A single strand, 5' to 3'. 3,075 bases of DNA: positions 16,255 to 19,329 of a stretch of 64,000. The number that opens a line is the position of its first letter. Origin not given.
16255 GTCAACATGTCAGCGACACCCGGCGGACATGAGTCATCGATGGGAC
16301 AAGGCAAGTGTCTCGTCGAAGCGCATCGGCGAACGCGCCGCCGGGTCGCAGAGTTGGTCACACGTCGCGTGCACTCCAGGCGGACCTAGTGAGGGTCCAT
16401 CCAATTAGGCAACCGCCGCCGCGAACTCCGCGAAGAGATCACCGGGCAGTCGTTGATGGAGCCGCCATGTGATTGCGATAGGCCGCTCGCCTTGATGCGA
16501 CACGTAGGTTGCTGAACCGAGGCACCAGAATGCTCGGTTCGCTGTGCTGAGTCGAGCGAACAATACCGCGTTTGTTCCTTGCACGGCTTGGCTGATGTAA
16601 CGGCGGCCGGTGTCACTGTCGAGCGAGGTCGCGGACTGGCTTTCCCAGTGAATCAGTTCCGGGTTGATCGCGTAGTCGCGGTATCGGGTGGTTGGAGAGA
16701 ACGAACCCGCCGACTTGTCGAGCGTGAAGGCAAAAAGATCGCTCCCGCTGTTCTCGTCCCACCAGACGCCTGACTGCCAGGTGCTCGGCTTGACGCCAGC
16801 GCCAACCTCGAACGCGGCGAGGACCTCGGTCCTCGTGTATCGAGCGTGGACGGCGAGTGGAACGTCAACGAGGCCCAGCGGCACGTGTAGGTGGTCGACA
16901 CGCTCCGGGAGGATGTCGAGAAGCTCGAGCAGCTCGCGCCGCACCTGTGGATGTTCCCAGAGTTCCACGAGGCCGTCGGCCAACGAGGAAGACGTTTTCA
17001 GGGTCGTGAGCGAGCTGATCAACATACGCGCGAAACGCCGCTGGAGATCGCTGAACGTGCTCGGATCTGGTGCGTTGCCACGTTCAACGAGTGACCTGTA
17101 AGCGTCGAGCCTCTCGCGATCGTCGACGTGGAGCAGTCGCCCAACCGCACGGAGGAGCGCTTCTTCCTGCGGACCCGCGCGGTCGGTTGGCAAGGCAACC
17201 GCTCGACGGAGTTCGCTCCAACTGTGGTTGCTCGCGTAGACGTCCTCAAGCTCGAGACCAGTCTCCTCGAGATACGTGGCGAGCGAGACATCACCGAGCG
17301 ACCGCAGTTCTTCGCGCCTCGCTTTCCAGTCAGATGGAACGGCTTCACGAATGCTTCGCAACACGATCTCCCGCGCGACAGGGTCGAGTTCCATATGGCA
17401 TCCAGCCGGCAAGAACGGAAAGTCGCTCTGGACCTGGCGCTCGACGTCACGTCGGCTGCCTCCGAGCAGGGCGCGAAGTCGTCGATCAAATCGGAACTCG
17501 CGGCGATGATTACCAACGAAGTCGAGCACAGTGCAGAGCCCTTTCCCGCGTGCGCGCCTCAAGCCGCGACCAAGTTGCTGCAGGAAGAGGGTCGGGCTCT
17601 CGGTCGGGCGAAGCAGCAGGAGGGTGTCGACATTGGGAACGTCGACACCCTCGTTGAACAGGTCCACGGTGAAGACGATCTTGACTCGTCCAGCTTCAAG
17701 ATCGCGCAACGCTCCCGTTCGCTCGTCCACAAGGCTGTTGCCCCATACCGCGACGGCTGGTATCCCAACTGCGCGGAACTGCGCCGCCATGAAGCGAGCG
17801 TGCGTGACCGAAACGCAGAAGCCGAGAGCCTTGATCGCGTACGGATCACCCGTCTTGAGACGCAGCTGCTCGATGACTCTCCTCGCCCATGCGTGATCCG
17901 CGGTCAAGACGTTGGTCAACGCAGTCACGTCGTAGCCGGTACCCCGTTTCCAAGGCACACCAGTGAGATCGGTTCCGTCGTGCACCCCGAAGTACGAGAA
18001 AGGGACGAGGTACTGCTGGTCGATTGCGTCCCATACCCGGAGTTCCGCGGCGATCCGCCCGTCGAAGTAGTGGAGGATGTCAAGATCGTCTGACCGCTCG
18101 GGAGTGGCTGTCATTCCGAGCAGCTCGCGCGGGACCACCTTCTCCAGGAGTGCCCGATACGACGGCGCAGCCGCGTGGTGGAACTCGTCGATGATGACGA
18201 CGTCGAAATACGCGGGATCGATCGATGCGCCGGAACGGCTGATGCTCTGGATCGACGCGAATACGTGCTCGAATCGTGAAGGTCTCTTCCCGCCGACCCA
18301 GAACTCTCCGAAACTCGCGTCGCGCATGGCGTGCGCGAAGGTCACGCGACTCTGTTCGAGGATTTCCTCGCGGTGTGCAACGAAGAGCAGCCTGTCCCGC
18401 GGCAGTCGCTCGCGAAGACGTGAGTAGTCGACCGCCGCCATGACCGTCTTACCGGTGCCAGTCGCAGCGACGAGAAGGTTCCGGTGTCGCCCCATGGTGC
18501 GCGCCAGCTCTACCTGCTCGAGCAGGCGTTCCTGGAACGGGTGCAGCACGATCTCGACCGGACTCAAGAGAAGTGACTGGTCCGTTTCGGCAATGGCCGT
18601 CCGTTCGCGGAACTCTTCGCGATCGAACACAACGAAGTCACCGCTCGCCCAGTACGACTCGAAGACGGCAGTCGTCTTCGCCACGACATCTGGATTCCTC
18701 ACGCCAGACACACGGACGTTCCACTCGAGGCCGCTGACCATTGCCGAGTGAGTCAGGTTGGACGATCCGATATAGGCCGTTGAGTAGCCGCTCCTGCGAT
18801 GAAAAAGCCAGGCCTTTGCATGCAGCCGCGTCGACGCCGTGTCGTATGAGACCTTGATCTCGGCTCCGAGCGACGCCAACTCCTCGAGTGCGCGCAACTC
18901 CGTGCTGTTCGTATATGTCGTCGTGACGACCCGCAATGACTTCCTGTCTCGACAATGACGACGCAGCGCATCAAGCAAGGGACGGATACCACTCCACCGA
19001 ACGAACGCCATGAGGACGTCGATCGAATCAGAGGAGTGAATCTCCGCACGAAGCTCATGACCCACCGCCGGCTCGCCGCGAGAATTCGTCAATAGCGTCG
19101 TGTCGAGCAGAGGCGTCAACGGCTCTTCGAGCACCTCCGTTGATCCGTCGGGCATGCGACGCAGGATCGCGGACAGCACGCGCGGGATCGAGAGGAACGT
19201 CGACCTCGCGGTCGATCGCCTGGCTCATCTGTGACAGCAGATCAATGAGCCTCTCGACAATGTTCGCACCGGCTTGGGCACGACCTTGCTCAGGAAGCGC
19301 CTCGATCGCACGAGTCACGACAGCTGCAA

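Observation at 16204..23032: Back-to-back helicase pair in a codon-usage-atypical islet: a PLD nuclease-SF2 helicase-DUF3427 giant ORF and a UvrD-like/HRDC helicase with an unassigned N-terminal domain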

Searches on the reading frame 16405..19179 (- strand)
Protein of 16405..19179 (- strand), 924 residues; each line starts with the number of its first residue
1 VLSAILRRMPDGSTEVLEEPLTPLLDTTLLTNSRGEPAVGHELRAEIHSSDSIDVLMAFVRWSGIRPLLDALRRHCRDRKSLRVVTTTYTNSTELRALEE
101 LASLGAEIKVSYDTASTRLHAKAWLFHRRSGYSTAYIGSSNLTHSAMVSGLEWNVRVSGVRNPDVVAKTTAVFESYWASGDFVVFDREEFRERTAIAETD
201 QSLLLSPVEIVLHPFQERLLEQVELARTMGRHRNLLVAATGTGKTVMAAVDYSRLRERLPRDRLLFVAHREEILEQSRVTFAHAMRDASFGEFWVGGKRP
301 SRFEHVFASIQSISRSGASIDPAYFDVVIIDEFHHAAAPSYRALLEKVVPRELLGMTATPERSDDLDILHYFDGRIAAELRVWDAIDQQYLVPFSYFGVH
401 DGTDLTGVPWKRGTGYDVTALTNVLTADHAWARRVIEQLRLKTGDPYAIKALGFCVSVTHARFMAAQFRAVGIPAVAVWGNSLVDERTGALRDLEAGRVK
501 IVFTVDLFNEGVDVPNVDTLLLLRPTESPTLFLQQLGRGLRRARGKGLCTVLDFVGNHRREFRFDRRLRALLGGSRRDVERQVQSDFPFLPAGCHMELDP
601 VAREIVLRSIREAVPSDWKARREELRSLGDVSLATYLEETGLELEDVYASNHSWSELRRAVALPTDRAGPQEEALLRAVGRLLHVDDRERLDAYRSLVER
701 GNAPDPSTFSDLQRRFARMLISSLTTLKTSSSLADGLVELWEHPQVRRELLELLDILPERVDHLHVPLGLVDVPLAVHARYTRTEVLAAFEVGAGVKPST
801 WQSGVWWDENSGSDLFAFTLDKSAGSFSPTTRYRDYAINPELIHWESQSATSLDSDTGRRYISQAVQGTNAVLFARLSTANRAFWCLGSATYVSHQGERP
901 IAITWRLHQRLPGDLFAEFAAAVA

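Call 6: search_protein_families(library=pfam, proteins=[window:16405-19179:-], max_evalue=0.01)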
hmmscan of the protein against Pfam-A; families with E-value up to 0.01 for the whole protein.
window:16405-19179:- (924 aa): 8 families
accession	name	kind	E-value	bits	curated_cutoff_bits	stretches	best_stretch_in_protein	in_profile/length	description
PF04851.21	ResIII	-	2.8e-33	115.6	22.5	1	210-362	2-164/164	Type III restriction enzyme, res subunit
PF11907.13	DUF3427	-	8.6e-21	74.9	27.7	1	728-919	81-279/280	Domain of unknown function (DUF3427)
PF13091.12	PLDc_2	-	8.3e-11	42.3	27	1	45-177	3-132/132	PLD-like domain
PF00271.37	Helicase_C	-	1.5e-10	41.7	23.5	1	450-541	17-108/110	Helicase conserved C-terminal domain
PF18766.7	SWI2_SNF2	-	1.9e-06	28.2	26.7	1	237-400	24-194/221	SWI2/SNF2 ATPase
PF00270.35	DEAD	-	1.4e-05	25.4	26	1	230-362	13-162/167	DEAD/DEAH box helicase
PF09565.16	RE_NgoFVII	-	0.00012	21.9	23.8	1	106-149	80-124/162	NgoFVII restriction endonuclease N-terminal PLD domain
PF13401.12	AAA_22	-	0.0006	20.6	27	0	235-347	9-103/130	AAA domain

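Call 7: search_protein_families(library=padloc, proteins=[window:16405-19179:-], max_evalue=0.01)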
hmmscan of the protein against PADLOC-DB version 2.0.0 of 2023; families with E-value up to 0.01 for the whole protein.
window:16405-19179:- (924 aa): 23 families
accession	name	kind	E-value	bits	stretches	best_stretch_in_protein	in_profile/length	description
PDLC03659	mREase_IV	-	8.9e-259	859.2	1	19-921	16-941/945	Type IV methyl-directed restriction enzyme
PDLC03658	mREase_IV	-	1.5e-75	252.6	1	42-562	43-565/953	Type IV methyl-directed restriction enzyme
PDLC02707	PbeA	-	4.6e-30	102.8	3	461-555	536-630/672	PbeA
PDLC02704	PbeA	-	4.9e-27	92.7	4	485-556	574-645/682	PbeA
PDLC03049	REase_I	-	1.8e-16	57.3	1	226-412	182-374/807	Type I restriction enzyme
PDLC02705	PbeA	-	2.4e-14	50.5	2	449-555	526-633/691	PbeA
PDLC03047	REase_I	-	3.8e-13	46.1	2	215-371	347-502/1107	Type I restriction enzyme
PDLC02706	PbeA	-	2e-10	37.9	1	484-555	601-672/722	PbeA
PDLC03042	REase_I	-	1.6e-07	27.1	1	209-284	442-517/1170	Type I restriction enzyme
PDLC03829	ZacB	-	2.7e-07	27.8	1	93-165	274-341/586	-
PDLC02703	PbeA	-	1.9e-06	24.8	0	489-558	546-617/626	PbeA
PDLC03597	REase_MTase_IIG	-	2.3e-05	20.1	1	495-548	548-601/1646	Type IIG restriction enzyme-methyltransferase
PDLC03051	REase_MTase_I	-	0.00018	16.7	1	496-548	554-606/1591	Type I restriction enzyme-methyltransferase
PDLC02503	BrxHI|BrxHII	-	0.0003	17.2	1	449-550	249-350/698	BrxHI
PDLC02614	DrmC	-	0.00031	18.6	1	68-160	49-138/153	DrmC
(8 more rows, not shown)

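Call 8: search_protein_families(library=ncbifam, proteins=[window:16405-19179:-], max_evalue=0.001)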
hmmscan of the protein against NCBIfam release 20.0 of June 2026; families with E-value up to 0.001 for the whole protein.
window:16405-19179:- (924 aa): 10 families
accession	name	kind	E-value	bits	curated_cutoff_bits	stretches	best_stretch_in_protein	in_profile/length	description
NF053632.1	heli_RadD_YejH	equivalog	1.1e-28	99.9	720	1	231-558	22-358/573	DNA repair helicase RadD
NF046051.1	restrict_EcoAI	equivalog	2.6e-26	92.2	550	1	226-559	172-533/768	EcoAI/FtnUII family type I restriction enzme subunit R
TIGR04095.1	dnd_restrict_1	equivalog_domain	1.3e-19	70.6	600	2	485-557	326-398/451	DNA phosphorothioation system restriction enzyme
NF008521.0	PRK11448.1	equivalog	5.6e-14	51.1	729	2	430-543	680-801/1123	type I restriction-modification system endonuclease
NF010337.0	PRK13766.1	equivalog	1.5e-06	26.6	610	0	489-546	415-472/781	Hef nuclease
NF008394.0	PRK11192.1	equivalog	0.00012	21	507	1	450-549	249-347/441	ATP-dependent RNA helicase SrmB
NF042964.1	phospholipD_antiphage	equivalog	0.00012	20.5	1100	1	89-249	90-267/895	phospholipase D-like domain-containing anti-phage protein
NF007882.0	PRK10590.1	equivalog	0.00015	20.9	743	1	450-547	247-345/456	ATP-dependent RNA helicase RhlE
NF053710.1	RNA_heli_RhlE2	exception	0.00062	18.3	925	0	463-516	264-317/635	RNA helicase RhlE2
TIGR00348.1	hsdR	subfamily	0.00072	18.2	284.55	0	327-397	374-448/674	HsdR family type I site-specific deoxyribonuclease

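Call 10: search_solved_structures(query=window:16405-19179:-, max_evalue=0.001, show_alignments=1)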
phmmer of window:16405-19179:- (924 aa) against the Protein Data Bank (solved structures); distinct sequences matched with E-value up to 0.001: 15.
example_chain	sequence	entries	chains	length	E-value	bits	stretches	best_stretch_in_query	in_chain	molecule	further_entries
7clg_A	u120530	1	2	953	4.4e-78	266.4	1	29-564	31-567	Putative helicase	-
6jde_B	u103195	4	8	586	5.7e-23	84.1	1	212-558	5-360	Putative DNA repair helicase RadD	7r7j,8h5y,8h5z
3h1t_A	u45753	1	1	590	3.6e-19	71.5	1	196-562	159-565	Type I site-specific restriction-modification system, R (Restriction) subunit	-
6p66_A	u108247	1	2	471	8.6e-10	40.5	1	474-569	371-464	DNA repair protein RAD25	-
2fwr_A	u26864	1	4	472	8.6e-10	40.5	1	474-569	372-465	DNA repair protein RAD25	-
6p4f_A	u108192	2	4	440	3.2e-09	38.6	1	482-569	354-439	DNA-dependent ATPase XPBII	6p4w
5tnu_A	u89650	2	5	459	3.8e-09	38.3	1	482-569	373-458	DNA-dependent ATPase XPBII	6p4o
1hv8_A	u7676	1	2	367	2.8e-05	25.6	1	451-550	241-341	PUTATIVE ATP-DEPENDENT RNA HELICASE MJ0669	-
2yjt_D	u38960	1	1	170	0.00012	23.5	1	445-550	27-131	ATP-DEPENDENT RNA HELICASE SRMB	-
11aa_p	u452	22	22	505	0.00023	22.5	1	451-550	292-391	ATP-dependent RNA helicase HAS1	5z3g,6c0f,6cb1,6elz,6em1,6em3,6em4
2fzl_A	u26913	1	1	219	0.00024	22.5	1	473-553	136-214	DNA repair protein RAD25, XPB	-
5dtu_A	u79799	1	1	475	0.00026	22.3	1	460-567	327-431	Prp28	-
6yvh_H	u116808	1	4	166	0.00062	21.1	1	450-557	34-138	Eukaryotic initiation factor 4A-III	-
8kca_A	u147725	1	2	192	0.0008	20.7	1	456-518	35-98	Probable ATP-dependent RNA helicase DDX53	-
3eaq_A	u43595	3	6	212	0.00094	20.5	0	460-561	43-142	Heat resistant RNA dependent ATPase | Hera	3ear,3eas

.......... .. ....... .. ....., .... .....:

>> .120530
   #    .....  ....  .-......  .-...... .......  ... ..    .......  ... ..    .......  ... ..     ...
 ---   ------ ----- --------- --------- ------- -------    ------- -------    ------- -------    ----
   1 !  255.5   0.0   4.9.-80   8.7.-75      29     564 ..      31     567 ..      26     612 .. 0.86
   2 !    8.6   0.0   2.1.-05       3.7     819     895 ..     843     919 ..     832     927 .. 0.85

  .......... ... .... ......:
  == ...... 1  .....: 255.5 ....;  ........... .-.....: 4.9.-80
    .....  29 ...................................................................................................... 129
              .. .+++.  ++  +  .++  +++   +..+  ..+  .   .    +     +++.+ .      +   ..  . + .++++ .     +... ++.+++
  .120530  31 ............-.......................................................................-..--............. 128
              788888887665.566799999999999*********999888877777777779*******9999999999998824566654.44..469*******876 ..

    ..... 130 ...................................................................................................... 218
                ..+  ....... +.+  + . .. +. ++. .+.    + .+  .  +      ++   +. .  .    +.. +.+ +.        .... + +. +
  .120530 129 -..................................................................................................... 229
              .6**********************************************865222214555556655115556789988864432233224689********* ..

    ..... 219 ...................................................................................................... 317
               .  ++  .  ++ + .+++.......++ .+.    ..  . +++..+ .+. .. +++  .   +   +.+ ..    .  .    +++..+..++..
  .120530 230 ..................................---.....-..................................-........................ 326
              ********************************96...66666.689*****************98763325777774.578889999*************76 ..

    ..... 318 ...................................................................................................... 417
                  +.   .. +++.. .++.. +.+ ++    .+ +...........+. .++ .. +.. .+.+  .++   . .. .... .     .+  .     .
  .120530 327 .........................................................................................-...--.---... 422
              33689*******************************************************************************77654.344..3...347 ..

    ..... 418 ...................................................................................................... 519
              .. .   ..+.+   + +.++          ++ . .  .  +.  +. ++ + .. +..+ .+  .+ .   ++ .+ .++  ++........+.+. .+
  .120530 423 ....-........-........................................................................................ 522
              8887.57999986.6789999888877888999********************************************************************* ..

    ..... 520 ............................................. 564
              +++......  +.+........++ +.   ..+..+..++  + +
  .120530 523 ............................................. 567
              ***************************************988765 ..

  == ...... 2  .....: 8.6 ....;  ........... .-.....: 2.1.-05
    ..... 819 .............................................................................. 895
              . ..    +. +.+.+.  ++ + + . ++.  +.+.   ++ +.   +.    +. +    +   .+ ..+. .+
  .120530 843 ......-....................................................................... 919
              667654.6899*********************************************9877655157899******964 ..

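Call 27: find_related_loci(query=window:16405-19179:-, collection=metagenome_contigs, flank=10000)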
Query window:16405-19179:- (924 aa) in metagenome_contigs; peptide patterns used: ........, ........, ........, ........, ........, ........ (x = any residue, [..] = any of these).
600 stretches matched a pattern (row limit reached: there are more); 587 encode a relative of the query (tblastn E <= 1e-3); the best 80 are kept; 80 distinct loci.
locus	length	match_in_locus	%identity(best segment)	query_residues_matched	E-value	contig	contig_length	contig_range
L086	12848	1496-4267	79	1-924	0e+0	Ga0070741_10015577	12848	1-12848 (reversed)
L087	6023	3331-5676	83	135-915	0e+0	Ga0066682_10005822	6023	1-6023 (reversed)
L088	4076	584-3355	73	1-924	0e+0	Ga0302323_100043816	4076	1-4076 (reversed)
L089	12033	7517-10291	68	1-924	0e+0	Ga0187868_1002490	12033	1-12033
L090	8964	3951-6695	69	6-919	0e+0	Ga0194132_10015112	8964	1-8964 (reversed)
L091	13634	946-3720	67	1-924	0e+0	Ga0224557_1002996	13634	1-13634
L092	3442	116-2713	70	58-924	0e+0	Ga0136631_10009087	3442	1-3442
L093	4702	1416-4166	67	1-924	0e+0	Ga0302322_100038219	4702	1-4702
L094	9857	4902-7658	66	1-916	0e+0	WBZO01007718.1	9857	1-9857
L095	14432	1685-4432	65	1-915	0e+0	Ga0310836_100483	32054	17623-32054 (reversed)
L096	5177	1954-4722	63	1-919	0e+0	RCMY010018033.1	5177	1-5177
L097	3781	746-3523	64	1-915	0e+0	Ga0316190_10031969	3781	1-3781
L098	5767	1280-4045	64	1-914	0e+0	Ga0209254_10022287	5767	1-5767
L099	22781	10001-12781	64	1-915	0e+0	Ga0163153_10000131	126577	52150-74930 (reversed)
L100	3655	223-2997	64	1-916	0e+0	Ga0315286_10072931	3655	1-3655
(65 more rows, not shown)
